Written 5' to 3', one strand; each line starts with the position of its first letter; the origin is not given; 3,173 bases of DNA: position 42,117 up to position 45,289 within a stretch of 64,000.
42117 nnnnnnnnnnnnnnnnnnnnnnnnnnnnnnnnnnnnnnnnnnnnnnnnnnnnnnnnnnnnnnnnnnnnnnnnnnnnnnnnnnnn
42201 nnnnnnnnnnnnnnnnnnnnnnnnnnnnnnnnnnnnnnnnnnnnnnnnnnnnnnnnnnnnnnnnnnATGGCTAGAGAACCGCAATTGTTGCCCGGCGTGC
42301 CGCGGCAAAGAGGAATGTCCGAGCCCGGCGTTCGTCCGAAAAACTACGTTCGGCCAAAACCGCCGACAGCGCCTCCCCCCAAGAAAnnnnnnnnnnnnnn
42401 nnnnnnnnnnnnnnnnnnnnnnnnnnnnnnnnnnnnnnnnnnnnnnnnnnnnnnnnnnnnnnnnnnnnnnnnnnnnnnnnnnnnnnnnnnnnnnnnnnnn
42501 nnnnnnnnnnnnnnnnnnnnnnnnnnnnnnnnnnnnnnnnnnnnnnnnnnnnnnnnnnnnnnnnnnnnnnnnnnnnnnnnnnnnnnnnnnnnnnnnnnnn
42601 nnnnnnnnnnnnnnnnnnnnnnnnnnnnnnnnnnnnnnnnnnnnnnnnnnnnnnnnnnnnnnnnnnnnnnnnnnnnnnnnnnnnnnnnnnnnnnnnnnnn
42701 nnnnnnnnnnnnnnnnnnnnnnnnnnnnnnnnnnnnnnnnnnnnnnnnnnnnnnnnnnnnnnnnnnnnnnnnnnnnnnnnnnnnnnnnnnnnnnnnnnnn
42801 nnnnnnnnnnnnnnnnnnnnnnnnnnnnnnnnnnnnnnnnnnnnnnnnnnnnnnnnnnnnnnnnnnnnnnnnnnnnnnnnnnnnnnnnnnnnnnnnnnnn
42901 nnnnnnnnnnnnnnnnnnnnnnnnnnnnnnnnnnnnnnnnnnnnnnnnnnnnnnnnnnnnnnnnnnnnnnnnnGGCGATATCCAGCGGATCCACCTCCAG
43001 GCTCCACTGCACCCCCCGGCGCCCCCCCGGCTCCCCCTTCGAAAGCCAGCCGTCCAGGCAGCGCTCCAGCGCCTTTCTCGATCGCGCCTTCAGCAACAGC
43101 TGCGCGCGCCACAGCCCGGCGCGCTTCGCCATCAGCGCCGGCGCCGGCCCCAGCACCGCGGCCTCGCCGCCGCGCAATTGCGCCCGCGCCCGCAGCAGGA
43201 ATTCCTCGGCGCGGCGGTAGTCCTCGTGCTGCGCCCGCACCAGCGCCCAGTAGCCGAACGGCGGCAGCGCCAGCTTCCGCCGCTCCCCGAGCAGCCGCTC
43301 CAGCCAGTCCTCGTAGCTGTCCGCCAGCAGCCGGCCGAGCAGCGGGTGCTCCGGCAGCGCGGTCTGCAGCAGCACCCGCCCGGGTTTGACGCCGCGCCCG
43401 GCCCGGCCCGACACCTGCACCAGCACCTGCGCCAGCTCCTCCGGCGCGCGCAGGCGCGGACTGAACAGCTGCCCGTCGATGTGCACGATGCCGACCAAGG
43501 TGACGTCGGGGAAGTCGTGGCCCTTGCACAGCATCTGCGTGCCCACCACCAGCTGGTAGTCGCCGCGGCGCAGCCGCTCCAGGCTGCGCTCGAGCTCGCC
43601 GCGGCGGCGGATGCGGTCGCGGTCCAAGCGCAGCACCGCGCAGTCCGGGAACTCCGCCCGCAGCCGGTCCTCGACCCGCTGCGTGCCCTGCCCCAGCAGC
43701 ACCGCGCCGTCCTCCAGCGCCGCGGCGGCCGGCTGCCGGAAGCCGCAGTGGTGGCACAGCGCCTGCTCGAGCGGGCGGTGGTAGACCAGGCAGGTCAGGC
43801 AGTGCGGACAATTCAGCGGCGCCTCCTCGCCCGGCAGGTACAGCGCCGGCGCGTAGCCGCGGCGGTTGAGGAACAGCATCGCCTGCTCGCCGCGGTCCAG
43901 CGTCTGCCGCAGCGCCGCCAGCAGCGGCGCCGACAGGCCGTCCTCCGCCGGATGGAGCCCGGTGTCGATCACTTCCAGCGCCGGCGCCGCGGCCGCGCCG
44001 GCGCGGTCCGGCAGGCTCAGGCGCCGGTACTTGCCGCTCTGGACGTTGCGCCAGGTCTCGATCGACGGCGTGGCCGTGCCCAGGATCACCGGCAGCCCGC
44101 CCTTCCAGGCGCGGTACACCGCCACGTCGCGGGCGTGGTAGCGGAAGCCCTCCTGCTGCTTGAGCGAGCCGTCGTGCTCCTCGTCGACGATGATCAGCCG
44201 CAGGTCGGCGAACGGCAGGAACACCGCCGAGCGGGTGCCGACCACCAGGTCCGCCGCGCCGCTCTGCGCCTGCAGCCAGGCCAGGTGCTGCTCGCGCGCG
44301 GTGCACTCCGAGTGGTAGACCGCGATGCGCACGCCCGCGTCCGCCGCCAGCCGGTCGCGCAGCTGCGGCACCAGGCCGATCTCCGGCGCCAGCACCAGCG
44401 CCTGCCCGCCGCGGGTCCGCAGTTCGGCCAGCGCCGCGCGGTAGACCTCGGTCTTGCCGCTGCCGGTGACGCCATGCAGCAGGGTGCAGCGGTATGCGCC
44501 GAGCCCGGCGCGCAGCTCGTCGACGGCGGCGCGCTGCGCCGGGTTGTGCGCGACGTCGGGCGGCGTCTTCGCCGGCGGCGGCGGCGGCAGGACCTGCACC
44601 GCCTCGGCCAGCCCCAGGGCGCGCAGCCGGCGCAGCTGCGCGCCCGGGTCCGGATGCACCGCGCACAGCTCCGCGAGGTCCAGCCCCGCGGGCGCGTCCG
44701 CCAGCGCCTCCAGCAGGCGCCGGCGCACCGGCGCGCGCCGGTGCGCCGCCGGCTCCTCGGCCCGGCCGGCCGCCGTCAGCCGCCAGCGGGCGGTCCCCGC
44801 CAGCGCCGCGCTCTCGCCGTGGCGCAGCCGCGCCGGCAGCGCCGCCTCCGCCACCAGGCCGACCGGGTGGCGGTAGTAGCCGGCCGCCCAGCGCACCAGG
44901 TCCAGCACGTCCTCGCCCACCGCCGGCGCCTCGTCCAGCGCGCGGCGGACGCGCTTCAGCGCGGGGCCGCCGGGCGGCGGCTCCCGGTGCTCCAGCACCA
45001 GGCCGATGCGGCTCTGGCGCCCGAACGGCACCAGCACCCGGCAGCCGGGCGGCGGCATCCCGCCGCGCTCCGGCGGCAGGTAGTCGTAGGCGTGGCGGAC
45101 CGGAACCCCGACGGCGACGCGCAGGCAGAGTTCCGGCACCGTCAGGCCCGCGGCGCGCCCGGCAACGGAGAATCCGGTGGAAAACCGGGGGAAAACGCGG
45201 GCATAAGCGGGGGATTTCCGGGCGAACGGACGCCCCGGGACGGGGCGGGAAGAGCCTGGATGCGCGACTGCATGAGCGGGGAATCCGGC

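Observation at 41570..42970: Membrane protein followed by two tandem paralogous small ORFs sharing an APPPKK C-terminus, in a lower-GC islet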

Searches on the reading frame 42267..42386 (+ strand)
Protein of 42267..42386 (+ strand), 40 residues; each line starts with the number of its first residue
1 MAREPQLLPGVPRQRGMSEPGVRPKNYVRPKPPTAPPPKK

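Call 5: search_protein_families(library=pfam, proteins=[window:42267-42386:+], max_evalue=1)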
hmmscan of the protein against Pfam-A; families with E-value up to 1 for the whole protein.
window:42267-42386:+ (40 aa): 0 families

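Call 6: search_protein_families(library=phrogs, proteins=[window:42267-42386:+], max_evalue=1)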
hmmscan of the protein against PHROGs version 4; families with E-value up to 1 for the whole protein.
window:42267-42386:+ (40 aa): 0 families

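Call 7: search_protein_families(library=padloc, proteins=[window:42267-42386:+], max_evalue=1)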
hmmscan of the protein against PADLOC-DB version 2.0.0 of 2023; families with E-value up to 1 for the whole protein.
window:42267-42386:+ (40 aa): 0 families

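Call 32: search_protein_families(library=ncbifam, proteins=[window:42267-42386:+], max_evalue=10)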
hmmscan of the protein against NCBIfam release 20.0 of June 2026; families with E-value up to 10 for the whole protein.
window:42267-42386:+ (40 aa): 0 families

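Call 52: find_homologous_proteins(query=A5, max_evalue=0.001)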
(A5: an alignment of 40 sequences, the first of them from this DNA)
Query A5 (40 sequences) (40 aa, profile of the alignment): 48 proteins with E <= 0.001 among 8000 candidates.
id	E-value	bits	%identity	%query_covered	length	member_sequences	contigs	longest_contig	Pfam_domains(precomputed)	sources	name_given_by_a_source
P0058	1.9e-8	52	-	-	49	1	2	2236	-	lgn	-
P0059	7.2e-8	51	-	-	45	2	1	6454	-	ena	-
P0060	9.2e-8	50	-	-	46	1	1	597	-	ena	-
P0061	1.6e-7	49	50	35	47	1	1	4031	-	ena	-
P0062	1.6e-7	49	-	-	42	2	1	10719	-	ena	-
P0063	2.0e-7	49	-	-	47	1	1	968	-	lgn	-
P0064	2.3e-7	49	-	-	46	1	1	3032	-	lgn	-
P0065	6.5e-7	47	-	-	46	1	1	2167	-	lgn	-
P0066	6.5e-7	47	-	-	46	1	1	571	-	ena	-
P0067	9.1e-7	47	-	-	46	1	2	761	-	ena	-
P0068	1.0e-6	47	-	-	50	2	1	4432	-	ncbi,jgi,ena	-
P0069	1.1e-6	47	-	-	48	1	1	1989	-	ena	-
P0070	1.6e-6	46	71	18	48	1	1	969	-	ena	-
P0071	2.1e-6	46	-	-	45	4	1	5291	-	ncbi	-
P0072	2.2e-6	46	36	35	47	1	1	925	-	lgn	-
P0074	6.8e-6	44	-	-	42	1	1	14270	-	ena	-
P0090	1.1e-4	40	63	20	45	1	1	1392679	-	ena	-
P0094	1.7e-4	40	-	-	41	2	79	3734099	-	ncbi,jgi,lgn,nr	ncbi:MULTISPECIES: hypothetical protein [Vibrio]|jgi:hypothetical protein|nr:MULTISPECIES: hypotheti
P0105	9.2e-4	37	-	-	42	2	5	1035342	-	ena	-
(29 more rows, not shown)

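Call 54: find_encoding_contigs(protein=P0094, flank=6000, max_places=4)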
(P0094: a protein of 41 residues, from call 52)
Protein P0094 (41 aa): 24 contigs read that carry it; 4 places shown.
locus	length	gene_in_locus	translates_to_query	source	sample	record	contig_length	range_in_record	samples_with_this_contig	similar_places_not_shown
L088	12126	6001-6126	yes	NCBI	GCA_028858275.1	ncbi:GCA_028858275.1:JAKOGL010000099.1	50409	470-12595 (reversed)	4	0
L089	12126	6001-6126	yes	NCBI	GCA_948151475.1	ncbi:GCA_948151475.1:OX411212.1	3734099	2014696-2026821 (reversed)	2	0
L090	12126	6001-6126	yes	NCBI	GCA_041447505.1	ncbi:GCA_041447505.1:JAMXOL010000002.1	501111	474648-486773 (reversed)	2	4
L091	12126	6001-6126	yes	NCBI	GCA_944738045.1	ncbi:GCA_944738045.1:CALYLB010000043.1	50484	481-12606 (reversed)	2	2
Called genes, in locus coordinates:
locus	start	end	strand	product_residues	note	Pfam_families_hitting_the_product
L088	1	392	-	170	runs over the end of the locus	-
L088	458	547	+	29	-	-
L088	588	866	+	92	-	-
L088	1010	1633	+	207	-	-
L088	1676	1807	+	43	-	-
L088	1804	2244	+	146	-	-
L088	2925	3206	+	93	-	PF02604:PhdYeFM_antitox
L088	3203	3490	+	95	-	PF05016:ParE_toxin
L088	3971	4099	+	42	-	-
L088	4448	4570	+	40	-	-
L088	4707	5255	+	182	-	-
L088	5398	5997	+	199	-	PF19865:DUF6338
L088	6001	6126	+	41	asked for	-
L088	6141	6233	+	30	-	-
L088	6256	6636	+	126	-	-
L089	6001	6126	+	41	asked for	-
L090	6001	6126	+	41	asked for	-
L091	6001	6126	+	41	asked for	-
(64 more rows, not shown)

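Call 55: find_encoding_contigs(protein=P0090, flank=6000, max_places=2)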
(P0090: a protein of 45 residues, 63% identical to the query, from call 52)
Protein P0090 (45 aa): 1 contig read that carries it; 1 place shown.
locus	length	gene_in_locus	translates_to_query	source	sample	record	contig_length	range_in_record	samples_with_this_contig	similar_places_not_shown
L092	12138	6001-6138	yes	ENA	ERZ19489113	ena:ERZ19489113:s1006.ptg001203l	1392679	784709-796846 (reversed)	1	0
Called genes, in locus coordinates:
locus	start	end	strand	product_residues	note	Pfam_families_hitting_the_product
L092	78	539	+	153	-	PF00011:HSP20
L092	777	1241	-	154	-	PF02580:Tyr_Deacylase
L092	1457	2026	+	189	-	PF11161:DUF2944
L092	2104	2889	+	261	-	PF00753:Lactamase_B, PF16123:HAGH_C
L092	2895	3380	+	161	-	PF00903:Glyoxalase, PF18029:Glyoxalase_6 (weak)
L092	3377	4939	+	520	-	PF01039:Carboxyl_trans, PF03255:ACCA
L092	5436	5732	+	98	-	-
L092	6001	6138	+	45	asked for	-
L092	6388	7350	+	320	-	PF00005:ABC_tran, PF13304:AAA_21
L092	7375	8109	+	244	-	PF12679:ABC2_membrane_2, PF12730:ABC2_membrane_4 (weak), PF13346:ABC2_membrane_5, PF12698:ABC2_membrane_3, PF03379:CcmB (weak)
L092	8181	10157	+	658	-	PF23357:DUF7088, PF09822:ABC_transp_aux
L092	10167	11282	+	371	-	PF14238:DUF4340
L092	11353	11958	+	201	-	PF00300:His_Phos_1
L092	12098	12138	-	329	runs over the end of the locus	PF13714:PEP_mutase, PF00463:ICL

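Call 77: list_cluster_members(proteins=[P0001, window:42267-42386:+, window:42391-42540:+, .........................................])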
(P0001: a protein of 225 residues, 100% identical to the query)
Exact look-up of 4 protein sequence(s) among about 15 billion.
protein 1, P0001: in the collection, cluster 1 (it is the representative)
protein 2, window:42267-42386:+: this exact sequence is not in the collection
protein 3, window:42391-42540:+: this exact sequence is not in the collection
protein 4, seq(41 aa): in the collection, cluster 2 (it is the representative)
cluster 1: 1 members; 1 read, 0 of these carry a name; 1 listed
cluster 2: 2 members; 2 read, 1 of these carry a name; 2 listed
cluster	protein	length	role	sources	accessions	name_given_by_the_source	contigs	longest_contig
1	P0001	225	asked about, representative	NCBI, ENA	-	-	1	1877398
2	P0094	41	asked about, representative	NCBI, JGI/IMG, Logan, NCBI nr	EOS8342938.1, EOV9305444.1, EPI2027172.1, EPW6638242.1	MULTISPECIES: hypothetical protein [Vibrio] | hypothetical protein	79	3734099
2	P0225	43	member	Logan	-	-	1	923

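Call 82: search_solved_structures(query=A5, max_evalue=1)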
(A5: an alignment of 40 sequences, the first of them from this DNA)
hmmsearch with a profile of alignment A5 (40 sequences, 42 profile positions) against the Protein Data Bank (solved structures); distinct sequences matched with E-value up to 1: 0.

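Call 92: search_protein_representatives(alignment_id=A7)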
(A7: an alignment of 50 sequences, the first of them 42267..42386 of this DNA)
Query: 50 sequences, 48 profile positions. Proteins with E-value up to 0.001 (for the whole library): 45; up to 1e-10: 5; up to 1e-30: 0. The best 45 are listed.
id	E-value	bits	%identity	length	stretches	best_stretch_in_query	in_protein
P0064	7.4e-13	65.0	-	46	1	1-47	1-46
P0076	1.6e-12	63.9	-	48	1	1-48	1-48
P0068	4.8e-12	62.4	-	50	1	1-47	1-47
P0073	9.8e-12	61.4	-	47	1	1-48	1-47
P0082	4.9e-11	59.2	-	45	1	1-46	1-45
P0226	3.2e-10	56.6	-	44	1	1-47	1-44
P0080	3.5e-10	56.5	-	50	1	1-48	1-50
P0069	6.4e-10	55.6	-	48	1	1-47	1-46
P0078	2.9e-09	53.6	-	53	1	1-46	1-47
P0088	3.8e-09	53.2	-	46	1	1-48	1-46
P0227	4.9e-09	52.8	-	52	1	1-46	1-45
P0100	6.3e-09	52.5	-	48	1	1-46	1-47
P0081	3.8e-08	50.0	-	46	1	1-48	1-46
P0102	4.2e-08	49.8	-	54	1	1-46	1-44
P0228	5.2e-08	49.5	-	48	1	1-47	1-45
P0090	3.2e-07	47.0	-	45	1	1-48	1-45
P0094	2.8e-04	37.6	-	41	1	1-48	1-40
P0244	3.2e-04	37.4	-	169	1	1-47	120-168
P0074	5.6e-04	36.6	-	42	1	1-48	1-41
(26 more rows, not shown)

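Call 94: find_encoding_contigs(protein=P0244, flank=3000, max_places=3)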
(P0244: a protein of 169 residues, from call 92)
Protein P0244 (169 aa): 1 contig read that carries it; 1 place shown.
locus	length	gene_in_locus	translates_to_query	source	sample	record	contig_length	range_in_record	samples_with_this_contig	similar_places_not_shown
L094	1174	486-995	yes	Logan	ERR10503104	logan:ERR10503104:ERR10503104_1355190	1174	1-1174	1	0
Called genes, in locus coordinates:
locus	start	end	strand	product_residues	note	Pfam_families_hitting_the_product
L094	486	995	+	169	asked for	PF19865:DUF6338 (weak)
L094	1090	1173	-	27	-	?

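Call 102: predict_structure(alignment_id=A9)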
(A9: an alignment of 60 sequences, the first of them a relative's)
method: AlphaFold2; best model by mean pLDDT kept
length: 169 residues; sequences in the alignment: 60
mean_pLDDT: 82.2   pTM: 0.52
mean pLDDT of the five models: 82.2, 79.7, 79.6, 78.7, 77.5
residues with pLDDT >= 90: 75; 70-90: 55; 50-70: 37; < 50: 2
segments of 3 or more residues with pLDDT < 50: none
pLDDT, mean of each block of 10 residues (from residue 1): 96 86 81 63 82 97 92 93 94 96 95 69 62 60 60 83 89
secondary structure, 60 per line:
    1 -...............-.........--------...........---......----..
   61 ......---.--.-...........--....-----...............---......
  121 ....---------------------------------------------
elements in order: H2-16 H18-26 H35-45 E49-54 E59-66 E75-85 E88-91 E97-101 E105-111 H115-124

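Call 103: find_encoding_contigs(protein=P0105, flank=4000, max_places=3)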
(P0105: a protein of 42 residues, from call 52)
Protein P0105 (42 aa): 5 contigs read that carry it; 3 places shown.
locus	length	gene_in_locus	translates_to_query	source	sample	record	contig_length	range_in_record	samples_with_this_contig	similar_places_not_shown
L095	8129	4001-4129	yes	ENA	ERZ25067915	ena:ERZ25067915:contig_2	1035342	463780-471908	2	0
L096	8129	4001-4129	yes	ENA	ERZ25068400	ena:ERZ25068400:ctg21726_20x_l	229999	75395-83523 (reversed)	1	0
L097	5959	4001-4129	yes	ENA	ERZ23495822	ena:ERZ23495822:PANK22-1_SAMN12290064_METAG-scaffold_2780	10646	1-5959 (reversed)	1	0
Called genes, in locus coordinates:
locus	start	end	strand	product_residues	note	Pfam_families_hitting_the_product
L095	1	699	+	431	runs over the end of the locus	PF06808:DctM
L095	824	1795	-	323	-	PF13409:GST_N_2, PF00043:GST_C, PF14497:GST_C_3 (faint), PF13410:GST_C_2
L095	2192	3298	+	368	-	-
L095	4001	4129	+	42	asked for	-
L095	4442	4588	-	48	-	-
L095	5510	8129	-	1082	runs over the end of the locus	PF02384:N6_Mtase, PF18135:Type_ISP_C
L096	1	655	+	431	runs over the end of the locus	PF06808:DctM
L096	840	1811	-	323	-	PF13409:GST_N_2, PF00043:GST_C (weak), PF13410:GST_C_2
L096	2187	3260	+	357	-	-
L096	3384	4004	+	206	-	PF19865:DUF6338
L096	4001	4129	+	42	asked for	-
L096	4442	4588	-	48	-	PF18135:Type_ISP_C (weak)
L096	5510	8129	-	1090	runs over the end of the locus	PF02384:N6_Mtase, PF20473:MmeI_Mtase (faint), PF07669:Eco57I (faint), PF18135:Type_ISP_C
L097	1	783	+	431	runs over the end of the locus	PF06808:DctM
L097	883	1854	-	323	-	PF13409:GST_N_2, PF00043:GST_C (weak), PF13410:GST_C_2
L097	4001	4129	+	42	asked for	-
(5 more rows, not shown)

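Call 104: find_encoding_contigs(protein=P0074, flank=4000, max_places=2)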
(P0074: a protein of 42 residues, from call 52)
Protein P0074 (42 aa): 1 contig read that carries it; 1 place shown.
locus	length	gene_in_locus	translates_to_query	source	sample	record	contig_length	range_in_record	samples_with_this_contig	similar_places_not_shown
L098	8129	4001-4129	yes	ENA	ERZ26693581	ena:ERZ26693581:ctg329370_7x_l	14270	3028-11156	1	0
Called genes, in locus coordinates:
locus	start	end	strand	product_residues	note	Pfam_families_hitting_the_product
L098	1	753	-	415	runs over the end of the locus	PF04909:Amidohydro_2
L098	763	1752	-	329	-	PF04909:Amidohydro_2 (faint)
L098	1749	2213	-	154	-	-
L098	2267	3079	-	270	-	PF01073:3Beta_HSD, PF01370:Epimerase, PF02719:Polysacc_synt_2 (weak), PF04321:RmlD_sub_bind, PF13460:NAD_binding_10 (weak), PF16363:GDP_Man_Dehyd, PF07993:NAD_binding_4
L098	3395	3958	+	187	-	PF19865:DUF6338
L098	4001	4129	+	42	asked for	-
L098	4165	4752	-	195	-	PF04909:Amidohydro_2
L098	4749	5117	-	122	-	PF04909:Amidohydro_2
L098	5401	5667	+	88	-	-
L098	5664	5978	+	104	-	PF05016:ParE_toxin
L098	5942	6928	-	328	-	PF01073:3Beta_HSD, PF01370:Epimerase, PF02719:Polysacc_synt_2 (weak), PF04321:RmlD_sub_bind, PF13460:NAD_binding_10, PF16363:GDP_Man_Dehyd, PF07993:NAD_binding_4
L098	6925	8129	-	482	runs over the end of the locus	-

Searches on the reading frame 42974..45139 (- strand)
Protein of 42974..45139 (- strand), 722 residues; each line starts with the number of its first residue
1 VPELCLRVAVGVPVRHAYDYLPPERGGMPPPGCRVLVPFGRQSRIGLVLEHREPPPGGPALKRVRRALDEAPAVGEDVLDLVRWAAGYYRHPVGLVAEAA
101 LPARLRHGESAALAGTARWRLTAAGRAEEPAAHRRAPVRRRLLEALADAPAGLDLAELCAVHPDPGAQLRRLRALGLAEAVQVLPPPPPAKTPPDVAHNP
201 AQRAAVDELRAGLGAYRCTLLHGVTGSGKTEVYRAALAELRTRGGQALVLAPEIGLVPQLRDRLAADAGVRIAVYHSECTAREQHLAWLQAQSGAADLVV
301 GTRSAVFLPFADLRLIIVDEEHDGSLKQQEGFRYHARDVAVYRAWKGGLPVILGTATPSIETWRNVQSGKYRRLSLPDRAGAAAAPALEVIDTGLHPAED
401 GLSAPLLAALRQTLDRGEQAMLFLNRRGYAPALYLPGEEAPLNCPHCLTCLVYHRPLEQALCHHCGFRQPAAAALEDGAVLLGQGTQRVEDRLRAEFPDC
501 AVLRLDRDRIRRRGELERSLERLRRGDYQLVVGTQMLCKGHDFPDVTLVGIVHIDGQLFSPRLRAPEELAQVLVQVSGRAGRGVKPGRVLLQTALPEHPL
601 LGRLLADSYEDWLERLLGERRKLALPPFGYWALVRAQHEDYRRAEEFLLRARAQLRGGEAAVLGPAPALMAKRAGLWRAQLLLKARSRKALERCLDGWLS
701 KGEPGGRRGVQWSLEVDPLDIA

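Call 5: search_protein_families(library=pfam, proteins=[window:42974-45139:-], max_evalue=1)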
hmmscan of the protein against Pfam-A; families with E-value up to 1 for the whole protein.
window:42974-45139:- (722 aa): 13 families
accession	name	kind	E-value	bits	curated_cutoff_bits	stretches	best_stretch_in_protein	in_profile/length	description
PF17764.6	PriA_3primeBD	-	6e-22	77.7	22.7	1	7-102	1-96/96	3'DNA-binding domain (3'BD)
PF18074.6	PriA_C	-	5.2e-20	72.5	26.9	1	627-718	1-95/95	Primosomal protein N C-terminal domain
PF00270.35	DEAD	-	9e-16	58.5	26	1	199-362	1-163/167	DEAD/DEAH box helicase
PF00271.37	Helicase_C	-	2.7e-09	37.7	23.5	1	500-582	40-108/110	Helicase conserved C-terminal domain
PF04851.21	ResIII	-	1.3e-08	35.4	22.5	1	199-358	5-162/164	Type III restriction enzyme, res subunit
PF13604.12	AAA_30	-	2.5e-05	24.6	27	1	199-321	3-97/191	AAA domain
PF18319.7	Zn_ribbon_PriA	-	0.00016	22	26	1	444-470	1-27/27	PriA DNA helicase Cys-rich region (CRR) domain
PF13191.12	AAA_16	-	0.00087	20.3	32.6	1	204-250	14-58/167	AAA ATPase domain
PF13401.12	AAA_22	-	0.0042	17.8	27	1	217-322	6-94/130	AAA domain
PF10412.15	TrwB_AAD_bind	-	0.011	15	20.5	1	219-251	18-50/387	Type IV secretion-system coupling protein DNA-binding domain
PF00154.27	RecA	-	0.012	15.5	27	1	212-313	48-148/262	recA bacterial DNA recombination protein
PF06414.18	Zeta_toxin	-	0.11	12.3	22.3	1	219-250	19-49/199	Zeta toxin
PF13245.12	AAA_19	-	0.12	12.9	25.1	1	217-323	12-101/134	AAA domain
